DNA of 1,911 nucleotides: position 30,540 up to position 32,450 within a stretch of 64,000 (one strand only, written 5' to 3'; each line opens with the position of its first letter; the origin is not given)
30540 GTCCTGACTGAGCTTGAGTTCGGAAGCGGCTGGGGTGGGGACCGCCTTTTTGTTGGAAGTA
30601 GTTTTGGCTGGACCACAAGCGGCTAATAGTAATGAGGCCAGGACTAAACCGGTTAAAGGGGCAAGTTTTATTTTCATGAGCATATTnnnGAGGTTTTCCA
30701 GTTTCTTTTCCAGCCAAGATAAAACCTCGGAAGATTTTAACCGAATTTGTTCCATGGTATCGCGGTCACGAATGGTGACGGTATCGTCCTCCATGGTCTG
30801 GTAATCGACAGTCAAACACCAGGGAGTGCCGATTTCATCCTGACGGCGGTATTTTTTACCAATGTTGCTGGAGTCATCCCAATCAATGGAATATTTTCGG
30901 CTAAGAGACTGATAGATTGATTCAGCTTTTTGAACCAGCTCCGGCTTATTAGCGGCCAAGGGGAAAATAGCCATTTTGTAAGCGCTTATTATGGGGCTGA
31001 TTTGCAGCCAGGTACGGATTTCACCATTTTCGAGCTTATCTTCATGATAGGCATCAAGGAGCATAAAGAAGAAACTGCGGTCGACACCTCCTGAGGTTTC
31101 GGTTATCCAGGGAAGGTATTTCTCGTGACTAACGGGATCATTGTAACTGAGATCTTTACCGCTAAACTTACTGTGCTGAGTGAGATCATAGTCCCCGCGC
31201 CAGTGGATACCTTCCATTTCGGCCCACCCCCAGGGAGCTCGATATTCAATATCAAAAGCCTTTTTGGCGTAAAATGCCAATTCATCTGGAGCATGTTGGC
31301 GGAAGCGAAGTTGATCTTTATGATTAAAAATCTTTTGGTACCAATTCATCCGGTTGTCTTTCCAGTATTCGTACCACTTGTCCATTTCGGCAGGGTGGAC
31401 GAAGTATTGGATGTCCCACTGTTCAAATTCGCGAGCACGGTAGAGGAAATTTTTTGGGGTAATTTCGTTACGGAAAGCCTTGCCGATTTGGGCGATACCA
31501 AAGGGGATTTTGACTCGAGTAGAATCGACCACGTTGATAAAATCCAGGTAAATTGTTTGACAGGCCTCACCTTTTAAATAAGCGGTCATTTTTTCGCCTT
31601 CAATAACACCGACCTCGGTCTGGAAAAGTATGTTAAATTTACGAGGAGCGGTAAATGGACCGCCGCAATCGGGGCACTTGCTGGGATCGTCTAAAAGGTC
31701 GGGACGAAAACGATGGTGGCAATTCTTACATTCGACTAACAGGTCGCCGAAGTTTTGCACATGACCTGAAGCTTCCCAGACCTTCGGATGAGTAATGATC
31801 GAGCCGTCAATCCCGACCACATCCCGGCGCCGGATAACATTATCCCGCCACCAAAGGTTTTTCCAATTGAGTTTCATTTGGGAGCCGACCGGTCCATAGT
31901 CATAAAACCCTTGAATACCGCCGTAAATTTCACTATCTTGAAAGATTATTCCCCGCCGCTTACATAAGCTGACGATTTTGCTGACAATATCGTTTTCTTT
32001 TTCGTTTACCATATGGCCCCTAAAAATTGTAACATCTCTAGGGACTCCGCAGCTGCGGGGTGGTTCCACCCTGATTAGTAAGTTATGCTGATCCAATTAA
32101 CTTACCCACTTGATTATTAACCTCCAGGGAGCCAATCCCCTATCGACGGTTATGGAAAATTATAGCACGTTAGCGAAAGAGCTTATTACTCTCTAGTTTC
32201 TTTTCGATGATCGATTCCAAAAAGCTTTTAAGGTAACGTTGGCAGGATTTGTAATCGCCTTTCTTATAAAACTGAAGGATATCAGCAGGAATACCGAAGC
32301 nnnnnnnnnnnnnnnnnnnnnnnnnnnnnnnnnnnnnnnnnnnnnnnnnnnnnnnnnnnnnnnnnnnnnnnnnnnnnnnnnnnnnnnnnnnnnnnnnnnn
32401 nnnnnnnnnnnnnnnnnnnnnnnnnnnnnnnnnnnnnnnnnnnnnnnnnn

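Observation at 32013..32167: Glycine T-box-like riboswitch upstream of glyQS with a short Stem I and an SD-sequestering (translational) expression platform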

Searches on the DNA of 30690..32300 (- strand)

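Call 4: search_rna_families(source=window, start=31900, end=32300, threshold=evalue, max_evalue=10, show_alignments=5)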
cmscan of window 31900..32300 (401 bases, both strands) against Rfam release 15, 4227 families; matches with E-value up to 10: 1.
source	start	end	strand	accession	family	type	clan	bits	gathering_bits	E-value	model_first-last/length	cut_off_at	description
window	32037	32155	-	RF00230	T-box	Cis-reg; leader;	-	27.5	93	0.00023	1-219/219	no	T-box leader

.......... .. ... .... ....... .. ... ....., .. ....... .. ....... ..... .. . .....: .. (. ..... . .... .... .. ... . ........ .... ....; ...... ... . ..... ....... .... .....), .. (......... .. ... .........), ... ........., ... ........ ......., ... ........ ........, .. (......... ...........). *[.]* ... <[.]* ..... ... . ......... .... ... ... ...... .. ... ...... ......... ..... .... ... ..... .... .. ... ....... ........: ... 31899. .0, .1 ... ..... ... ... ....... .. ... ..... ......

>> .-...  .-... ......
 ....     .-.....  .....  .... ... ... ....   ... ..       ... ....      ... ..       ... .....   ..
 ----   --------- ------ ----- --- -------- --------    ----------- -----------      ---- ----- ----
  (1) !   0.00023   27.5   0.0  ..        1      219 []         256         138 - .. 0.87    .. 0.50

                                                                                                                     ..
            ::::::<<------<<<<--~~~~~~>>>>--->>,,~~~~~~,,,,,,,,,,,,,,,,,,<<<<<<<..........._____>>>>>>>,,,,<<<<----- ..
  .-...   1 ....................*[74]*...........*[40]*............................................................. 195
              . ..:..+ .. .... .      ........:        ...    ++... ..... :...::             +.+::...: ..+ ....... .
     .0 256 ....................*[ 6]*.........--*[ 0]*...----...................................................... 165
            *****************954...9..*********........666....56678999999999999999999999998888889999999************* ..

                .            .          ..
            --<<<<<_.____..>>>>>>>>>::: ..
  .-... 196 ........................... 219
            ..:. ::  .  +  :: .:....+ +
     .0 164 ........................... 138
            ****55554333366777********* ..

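Call 32: build_rna_model(alignment_id=A1, structure=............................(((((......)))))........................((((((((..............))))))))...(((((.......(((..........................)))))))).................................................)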
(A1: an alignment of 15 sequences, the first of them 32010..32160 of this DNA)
Model R1 built from alignment A1 (15 sequences, 199 columns); structure: as given.
model positions 143; base pairs 21; branch points 2; effective number of sequences 5.25; information 0.59 bits per position. Calibrated on 0.2 Mb of random sequence (short: E-values are rough).
structure used (alignment columns):
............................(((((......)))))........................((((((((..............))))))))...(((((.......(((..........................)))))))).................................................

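Call 33: search_with_rna_model(model_id=R1, sources=[window, L001, L002, L003, L004, L005, L006, L007, L008, L009, L010, L011, L012, L013, L014, L015, L016, L017, L018, L019, L020, L021, L022, L023, L024, L025, L026, L027, L028, L029, L030, L031, L032, L033, L034, L035, L036, L037, L038, L039, L040, L041, L042, L043, L044, L045, L046, L047, L048, L049, L050, L051, L052, L053, L054, L055, L056, L057, L058, L059, L060, L061, L062, L063, L064, L065, L066, L067, L068, L069, L070, L071, L072, L073, L074, L075, L076, L077, L078, L079, L080], max_evalue=10, make_alignment=false)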
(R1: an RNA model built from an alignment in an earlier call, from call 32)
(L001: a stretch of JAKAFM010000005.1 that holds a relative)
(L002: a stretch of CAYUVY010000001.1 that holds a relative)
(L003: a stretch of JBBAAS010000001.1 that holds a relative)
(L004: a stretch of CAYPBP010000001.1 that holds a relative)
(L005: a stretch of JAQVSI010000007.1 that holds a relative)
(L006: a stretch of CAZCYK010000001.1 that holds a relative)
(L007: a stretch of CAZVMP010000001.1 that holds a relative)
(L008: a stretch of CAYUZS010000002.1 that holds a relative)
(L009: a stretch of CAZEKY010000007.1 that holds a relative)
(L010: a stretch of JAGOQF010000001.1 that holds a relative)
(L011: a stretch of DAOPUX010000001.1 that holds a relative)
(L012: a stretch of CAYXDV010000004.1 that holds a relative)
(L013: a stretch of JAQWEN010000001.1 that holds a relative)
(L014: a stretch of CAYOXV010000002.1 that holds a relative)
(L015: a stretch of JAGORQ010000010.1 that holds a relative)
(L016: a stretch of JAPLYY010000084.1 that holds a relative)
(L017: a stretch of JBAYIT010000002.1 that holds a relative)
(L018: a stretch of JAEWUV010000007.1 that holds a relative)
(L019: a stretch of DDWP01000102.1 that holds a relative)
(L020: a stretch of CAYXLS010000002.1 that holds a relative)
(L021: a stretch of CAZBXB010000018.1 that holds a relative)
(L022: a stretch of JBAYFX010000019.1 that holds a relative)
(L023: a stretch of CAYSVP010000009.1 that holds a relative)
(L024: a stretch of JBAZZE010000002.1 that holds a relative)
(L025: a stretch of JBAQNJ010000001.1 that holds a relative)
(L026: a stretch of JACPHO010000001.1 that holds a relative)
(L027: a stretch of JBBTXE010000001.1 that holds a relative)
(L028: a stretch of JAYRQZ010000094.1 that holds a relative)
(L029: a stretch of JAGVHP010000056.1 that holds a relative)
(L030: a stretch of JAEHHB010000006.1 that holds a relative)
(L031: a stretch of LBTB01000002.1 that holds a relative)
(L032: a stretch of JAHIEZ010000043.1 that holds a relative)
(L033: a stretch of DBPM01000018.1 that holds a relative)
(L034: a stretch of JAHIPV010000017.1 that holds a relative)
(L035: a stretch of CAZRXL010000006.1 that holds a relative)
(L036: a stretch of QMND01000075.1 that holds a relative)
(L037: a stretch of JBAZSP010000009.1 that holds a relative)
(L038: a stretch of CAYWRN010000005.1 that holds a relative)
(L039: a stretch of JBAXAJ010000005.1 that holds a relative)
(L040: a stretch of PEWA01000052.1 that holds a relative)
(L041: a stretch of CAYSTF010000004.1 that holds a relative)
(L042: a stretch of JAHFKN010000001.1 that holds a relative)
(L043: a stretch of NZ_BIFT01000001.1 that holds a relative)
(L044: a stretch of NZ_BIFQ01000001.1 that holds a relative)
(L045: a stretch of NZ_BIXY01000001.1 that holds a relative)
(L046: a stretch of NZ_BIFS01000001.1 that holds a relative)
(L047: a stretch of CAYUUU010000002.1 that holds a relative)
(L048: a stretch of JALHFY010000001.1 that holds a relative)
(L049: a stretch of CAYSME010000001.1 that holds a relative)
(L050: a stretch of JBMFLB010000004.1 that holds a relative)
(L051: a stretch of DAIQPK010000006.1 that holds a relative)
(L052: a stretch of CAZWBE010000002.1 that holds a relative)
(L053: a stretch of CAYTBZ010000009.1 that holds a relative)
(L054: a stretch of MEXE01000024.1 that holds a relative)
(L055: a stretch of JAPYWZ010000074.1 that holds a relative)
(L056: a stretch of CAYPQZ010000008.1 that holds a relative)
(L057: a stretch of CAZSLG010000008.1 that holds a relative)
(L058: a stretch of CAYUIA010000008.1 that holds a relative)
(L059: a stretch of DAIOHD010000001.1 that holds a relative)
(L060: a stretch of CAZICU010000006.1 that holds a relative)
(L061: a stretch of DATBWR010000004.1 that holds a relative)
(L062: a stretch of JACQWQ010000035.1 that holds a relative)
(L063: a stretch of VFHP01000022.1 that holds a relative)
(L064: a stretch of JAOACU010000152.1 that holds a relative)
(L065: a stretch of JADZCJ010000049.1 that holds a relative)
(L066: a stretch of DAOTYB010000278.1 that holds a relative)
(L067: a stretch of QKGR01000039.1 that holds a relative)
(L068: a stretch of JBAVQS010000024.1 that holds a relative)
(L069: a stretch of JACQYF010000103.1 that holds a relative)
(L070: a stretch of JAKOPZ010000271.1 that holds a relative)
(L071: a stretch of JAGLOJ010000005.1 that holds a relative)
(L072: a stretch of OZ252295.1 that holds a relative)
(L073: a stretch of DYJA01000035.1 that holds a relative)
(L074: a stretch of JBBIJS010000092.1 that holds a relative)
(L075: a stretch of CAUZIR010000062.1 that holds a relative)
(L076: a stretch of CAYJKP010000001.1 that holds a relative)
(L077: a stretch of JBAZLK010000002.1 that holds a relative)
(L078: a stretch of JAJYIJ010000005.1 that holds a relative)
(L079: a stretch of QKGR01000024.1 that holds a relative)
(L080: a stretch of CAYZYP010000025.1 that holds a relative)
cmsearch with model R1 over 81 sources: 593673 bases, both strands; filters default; matches with E-value up to 10: 23.
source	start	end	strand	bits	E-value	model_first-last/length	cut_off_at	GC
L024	2858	3005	+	111.1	2e-21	1-143/143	no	0.35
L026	2856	3005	+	109.7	3.9e-21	1-143/143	no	0.37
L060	2850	3003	+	108.2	8.6e-21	1-143/143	no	0.34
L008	2830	2991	+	107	1.6e-20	1-143/143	no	0.41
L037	2867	3003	+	98.3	1.4e-18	1-143/143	no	0.39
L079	2860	3003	+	97.2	2.5e-18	1-143/143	no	0.46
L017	2848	2994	+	96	4.7e-18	1-143/143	no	0.39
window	32010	32159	-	93.9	1.3e-17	1-143/143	no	0.46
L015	2879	3003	+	91.4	4.9e-17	1-143/143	no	0.37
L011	2844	2991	+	90.5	7.8e-17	1-143/143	no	0.31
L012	2867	3003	+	89.1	1.6e-16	1-143/143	no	0.35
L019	2876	3003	+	87.1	4.5e-16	1-143/143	no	0.34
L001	2878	3003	+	83.4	3e-15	1-143/143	no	0.4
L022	2856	2985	+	80.2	1.5e-14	1-143/143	no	0.48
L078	2828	3000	+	64.9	4e-11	1-143/143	no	0.47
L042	1028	1178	+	53.4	1.5e-08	1-143/143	no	0.45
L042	845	992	+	48.5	1.9e-07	1-143/143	no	0.41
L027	1779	1959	-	20.7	0.31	1-143/143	no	0.4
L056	2216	2361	+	17.2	1.9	1-143/143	no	0.36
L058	1230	1355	+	15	5.8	1-143/143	no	0.27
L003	7112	7221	-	15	5.8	1-143/143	no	0.35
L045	2769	2899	+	14.2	8.8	19-112/143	no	0.56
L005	1701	1838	+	14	9.7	1-143/143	no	0.28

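Call 40: search_with_rna_model(model_id=R1, sources=[L081, L082, L083, L084, L085, L086, L087, L088, L089, L090, L091, L092, L093, L094, L095, L096, L097, L098, L099, L100, L101, L102, L103, L104, L105, L106, L107, L108, L109, L110, L111, L112, L113, L114, L115, L116, L117, L118, L119, L120, L121, L122, L123, L124, L125, L126, L127, L128, L129, L130, L131, L132, L133, L134, L135, L136, L137, L138, L139, L140, L141, L142, L143, L144, L145, L146, L147, L148, L149, L150, L151, L152, L153, L154, L155, L156, L157, L158, L159, L160], max_evalue=0.01)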
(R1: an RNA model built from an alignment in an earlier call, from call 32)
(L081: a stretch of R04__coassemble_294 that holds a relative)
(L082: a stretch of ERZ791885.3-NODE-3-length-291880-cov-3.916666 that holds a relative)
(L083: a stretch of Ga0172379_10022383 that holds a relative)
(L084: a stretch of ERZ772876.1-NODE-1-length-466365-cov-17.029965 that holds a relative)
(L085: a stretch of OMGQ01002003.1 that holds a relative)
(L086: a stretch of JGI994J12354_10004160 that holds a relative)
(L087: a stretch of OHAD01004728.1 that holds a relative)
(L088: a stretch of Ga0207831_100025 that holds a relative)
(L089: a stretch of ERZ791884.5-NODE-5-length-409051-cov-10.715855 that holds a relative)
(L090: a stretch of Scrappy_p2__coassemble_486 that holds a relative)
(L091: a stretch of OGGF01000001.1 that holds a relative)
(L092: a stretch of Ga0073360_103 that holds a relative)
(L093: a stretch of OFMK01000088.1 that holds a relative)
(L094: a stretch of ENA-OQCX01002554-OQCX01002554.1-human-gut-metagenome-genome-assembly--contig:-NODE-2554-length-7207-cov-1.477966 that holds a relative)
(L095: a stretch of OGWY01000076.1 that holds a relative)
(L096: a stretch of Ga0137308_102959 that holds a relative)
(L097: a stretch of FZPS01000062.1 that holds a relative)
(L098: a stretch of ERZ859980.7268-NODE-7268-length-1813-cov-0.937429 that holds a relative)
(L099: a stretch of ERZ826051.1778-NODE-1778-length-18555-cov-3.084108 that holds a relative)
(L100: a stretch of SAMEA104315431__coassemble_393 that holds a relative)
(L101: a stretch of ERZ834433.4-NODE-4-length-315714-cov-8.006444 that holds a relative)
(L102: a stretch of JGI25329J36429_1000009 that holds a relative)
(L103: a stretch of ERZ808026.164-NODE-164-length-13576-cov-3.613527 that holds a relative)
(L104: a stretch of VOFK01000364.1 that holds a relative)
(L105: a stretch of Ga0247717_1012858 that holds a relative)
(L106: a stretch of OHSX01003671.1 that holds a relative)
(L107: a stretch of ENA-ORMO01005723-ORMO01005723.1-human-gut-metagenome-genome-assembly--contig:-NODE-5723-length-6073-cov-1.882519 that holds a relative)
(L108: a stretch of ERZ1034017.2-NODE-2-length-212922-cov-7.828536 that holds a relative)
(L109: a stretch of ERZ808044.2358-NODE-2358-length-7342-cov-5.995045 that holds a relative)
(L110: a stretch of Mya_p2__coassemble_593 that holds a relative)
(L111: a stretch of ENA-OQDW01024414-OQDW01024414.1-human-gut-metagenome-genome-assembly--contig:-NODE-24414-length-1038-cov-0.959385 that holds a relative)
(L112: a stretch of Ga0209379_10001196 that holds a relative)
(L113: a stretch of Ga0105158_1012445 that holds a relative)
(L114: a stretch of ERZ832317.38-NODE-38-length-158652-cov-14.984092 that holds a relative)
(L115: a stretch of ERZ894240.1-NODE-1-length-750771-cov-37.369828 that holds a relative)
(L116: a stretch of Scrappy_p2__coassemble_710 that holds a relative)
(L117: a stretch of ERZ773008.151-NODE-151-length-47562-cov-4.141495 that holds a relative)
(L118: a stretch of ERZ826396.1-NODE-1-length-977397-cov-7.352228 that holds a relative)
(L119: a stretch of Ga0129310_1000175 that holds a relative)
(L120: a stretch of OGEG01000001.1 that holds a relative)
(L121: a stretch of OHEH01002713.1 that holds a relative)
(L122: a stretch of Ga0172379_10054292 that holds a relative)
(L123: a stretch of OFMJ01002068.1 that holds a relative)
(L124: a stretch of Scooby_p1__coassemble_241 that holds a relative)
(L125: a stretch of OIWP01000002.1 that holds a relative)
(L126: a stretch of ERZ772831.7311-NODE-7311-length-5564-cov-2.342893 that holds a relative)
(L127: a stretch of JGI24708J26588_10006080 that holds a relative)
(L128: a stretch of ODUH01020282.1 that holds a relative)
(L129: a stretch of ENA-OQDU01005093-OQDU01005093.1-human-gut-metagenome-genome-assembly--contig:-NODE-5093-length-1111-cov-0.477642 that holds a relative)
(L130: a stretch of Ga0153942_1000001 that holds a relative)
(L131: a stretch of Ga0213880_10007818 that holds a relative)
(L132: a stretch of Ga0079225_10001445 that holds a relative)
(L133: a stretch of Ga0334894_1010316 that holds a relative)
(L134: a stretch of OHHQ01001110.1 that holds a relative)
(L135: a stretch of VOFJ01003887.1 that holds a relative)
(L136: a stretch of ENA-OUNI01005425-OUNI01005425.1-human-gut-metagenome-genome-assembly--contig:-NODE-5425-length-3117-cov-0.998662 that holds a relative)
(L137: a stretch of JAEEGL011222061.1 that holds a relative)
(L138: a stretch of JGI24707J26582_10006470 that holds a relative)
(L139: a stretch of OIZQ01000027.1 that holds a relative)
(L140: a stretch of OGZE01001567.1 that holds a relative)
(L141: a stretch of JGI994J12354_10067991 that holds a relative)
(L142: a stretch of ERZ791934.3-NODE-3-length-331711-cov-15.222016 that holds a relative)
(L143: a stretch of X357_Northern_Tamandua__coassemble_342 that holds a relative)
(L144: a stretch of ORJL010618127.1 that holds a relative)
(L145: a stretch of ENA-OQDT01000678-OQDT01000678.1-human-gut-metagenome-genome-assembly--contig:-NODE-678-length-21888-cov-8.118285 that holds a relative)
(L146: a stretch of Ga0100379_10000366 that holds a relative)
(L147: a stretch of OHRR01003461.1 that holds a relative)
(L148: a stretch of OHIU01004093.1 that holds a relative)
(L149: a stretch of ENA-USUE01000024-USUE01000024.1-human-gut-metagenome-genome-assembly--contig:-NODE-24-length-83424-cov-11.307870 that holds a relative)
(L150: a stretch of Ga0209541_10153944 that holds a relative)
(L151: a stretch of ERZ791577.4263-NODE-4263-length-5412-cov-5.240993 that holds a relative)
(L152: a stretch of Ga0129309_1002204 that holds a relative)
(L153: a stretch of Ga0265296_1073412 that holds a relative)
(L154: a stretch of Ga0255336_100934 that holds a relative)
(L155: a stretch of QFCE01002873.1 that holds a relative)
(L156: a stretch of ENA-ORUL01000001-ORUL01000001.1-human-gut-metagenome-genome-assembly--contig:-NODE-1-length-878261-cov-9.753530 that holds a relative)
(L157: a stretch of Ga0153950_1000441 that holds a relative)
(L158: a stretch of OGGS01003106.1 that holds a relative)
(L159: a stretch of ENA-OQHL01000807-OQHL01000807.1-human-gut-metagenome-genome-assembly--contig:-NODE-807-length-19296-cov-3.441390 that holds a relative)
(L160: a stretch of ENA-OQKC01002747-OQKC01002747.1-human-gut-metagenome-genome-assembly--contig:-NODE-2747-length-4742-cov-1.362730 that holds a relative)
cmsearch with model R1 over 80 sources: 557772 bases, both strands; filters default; matches with E-value up to 0.01: 69.
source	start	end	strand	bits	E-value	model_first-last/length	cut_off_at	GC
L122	2205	2352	+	111.1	1.8e-21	1-143/143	no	0.35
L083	2408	2544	+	98.3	1.3e-18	1-143/143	no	0.39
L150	1852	1983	-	56.2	3.5e-09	1-143/143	no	0.39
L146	246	407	-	54.1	1e-08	1-143/143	no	0.31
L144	278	428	+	53.3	1.5e-08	1-143/143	no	0.45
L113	1042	1188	-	51.5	3.7e-08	1-143/143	no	0.36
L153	186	351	-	51.4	4e-08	1-143/143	no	0.43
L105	42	163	-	50.4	6.8e-08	1-143/143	no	0.46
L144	108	266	+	48.8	1.5e-07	1-143/143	no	0.39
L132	8927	9058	+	48.6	1.7e-07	1-143/143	no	0.36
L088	9348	9490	+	47.3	3.3e-07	1-143/143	no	0.35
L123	5816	5971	-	38.4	3.2e-05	1-143/143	no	0.42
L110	5657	5812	+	37.9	4.3e-05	1-143/143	no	0.43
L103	1845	1974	-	36.7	7.6e-05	19-121/143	no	0.41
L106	3655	3790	-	36.3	9.7e-05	1-143/143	no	0.46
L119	6883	7006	-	34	0.0003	1-143/143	no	0.37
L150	1650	1798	-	33.3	0.00045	1-143/143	no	0.39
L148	1298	1440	+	33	0.00051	1-143/143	no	0.52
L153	361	508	-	33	0.00053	1-143/143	no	0.44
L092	1484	1566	+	32.9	0.00055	19-113/143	no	0.54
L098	815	958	-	32.2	0.00078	1-143/143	no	0.52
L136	848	991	-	32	0.00089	1-143/143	no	0.53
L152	5234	5320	-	31.4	0.0012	19-113/143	no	0.48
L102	6388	6479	+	31.1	0.0014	19-112/143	no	0.57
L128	443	558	-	31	0.0015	1-143/143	no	0.42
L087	6002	6146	-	30.7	0.0017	1-143/143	no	0.53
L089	3538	3682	-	30.7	0.0017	1-143/143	no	0.53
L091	347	491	-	30.7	0.0017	1-143/143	no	0.53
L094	6340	6484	+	30.7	0.0017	1-143/143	no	0.53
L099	6424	6568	-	30.7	0.0017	1-143/143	no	0.53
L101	6932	7076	-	30.7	0.0017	1-143/143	no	0.53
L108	379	523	+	30.7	0.0017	1-143/143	no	0.53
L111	432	576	-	30.7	0.0017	1-143/143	no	0.53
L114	8620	8764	-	30.7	0.0017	1-143/143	no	0.53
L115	1126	1270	-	30.7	0.0017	1-143/143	no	0.53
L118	5051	5195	-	30.7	0.0017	1-143/143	no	0.53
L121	173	317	+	30.7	0.0017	1-143/143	no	0.53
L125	837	981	+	30.7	0.0017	1-143/143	no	0.53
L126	3301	3445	-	30.7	0.0017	1-143/143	no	0.53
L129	759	903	+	30.7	0.0017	1-143/143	no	0.53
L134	4427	4571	+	30.7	0.0017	1-143/143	no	0.53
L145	789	933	+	30.7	0.0017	1-143/143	no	0.53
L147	3260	3404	-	30.7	0.0017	1-143/143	no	0.53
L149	3968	4112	-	30.7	0.0017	1-143/143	no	0.53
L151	2683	2827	-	30.7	0.0017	1-143/143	no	0.53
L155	5158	5302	+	30.7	0.0017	1-143/143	no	0.53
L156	4738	4882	+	30.7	0.0017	1-143/143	no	0.53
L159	1227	1371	+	30.7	0.0017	1-143/143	no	0.53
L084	3007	3151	-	30.7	0.0017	1-143/143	no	0.52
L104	179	323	+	30.7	0.0017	1-143/143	no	0.52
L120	4892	5036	+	30.7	0.0017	1-143/143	no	0.52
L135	5062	5206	+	30.7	0.0017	1-143/143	no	0.52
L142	6357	6501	-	30.7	0.0017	1-143/143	no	0.52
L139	13015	13157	-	30.6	0.0018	1-143/143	no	0.5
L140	4515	4657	-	30.6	0.0018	1-143/143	no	0.5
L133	81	237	-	30.6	0.0018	1-143/143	no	0.41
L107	4318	4404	-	30.5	0.0018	19-112/143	no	0.52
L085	2089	2175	+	30.5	0.0018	19-112/143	no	0.52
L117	6490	6608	-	30.4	0.0019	1-143/143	no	0.42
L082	5683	5829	-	30.3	0.0021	1-143/143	no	0.54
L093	5160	5269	-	30.3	0.0021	19-112/143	no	0.47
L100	672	842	+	30.1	0.0023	1-143/143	no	0.4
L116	3028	3184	+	29.2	0.0037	1-143/143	no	0.43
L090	987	1073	+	29.1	0.0038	19-112/143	no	0.52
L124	10874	10960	-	29.1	0.0038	19-112/143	no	0.52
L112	182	324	+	28.8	0.0044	1-143/143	no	0.41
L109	4651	4763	-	28.4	0.0055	1-143/143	no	0.35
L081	490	645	+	28.3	0.0059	1-143/143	no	0.49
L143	2119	2207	-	27.3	0.0099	19-112/143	no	0.47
